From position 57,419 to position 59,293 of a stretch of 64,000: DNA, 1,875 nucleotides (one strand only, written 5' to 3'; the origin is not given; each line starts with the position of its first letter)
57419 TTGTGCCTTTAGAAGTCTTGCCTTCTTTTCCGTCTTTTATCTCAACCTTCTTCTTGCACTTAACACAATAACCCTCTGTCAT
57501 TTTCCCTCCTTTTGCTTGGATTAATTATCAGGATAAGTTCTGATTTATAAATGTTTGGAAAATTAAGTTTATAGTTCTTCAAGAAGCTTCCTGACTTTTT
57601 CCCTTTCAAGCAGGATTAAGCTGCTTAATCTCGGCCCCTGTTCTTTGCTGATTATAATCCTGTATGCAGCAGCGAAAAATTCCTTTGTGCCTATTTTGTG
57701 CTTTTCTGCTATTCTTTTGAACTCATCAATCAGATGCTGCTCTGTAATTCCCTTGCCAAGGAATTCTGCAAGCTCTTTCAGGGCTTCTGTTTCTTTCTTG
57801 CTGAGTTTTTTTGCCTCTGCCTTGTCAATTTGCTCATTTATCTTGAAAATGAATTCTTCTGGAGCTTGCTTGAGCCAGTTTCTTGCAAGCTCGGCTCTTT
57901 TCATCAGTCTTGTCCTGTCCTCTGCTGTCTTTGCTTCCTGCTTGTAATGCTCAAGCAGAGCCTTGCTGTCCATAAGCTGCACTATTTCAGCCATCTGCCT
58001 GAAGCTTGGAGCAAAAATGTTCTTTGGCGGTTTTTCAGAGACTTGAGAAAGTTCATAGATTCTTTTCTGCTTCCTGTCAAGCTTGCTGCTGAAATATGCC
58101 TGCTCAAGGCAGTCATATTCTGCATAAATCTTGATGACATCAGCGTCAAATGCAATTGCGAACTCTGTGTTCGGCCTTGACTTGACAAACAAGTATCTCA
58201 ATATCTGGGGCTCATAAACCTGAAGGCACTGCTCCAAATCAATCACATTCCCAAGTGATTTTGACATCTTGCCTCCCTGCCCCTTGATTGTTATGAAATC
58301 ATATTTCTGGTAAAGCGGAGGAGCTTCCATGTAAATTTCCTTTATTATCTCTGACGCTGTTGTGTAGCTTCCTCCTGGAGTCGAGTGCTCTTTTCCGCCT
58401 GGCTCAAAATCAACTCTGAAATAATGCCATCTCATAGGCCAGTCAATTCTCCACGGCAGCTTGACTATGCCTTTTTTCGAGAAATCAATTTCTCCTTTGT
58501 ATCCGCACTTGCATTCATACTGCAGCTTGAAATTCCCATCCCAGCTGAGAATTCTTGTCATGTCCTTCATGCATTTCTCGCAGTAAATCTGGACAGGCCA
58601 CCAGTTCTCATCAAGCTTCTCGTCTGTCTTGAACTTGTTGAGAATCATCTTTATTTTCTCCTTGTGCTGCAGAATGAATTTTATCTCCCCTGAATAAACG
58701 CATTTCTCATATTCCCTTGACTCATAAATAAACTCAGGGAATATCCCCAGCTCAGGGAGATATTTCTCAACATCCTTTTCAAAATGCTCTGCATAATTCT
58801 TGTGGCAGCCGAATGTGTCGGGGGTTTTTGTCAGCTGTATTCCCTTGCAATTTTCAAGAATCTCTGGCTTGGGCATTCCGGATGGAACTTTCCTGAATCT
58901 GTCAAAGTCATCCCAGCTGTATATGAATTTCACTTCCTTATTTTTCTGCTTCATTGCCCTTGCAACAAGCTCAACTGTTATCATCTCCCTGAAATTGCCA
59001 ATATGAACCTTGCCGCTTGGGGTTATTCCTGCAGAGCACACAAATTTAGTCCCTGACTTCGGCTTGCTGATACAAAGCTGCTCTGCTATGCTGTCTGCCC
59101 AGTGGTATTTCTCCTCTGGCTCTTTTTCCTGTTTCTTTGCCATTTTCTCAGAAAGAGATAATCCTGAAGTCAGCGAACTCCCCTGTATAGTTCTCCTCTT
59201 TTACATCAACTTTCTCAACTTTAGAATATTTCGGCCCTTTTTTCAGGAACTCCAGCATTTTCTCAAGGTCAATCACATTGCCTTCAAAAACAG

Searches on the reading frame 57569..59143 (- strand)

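Call 87: search_protein_families(library=pfam, proteins=[window:57569-59143:-], max_evalue=0.0001)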
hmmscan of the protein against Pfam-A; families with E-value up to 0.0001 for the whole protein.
window:57569-59143:- (524 aa): 4 families
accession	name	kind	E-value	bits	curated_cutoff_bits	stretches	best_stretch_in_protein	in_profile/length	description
PF01921.24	tRNA-synt_1f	-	2.1e-117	392.5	27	1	14-368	2-359/360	tRNA synthetases class I (K)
PF01406.26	tRNA-synt_1e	-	1.1e-13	51.6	27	1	281-323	244-284/301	tRNA synthetases class I (C) catalytic domain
PF09334.17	tRNA-synt_1g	-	1.4e-10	41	20.1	1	283-327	320-362/391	tRNA synthetases class I (M)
PF00133.28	tRNA-synt_1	-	3e-07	30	22.7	0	284-327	367-410/414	tRNA synthetases class I (I, L, M and V)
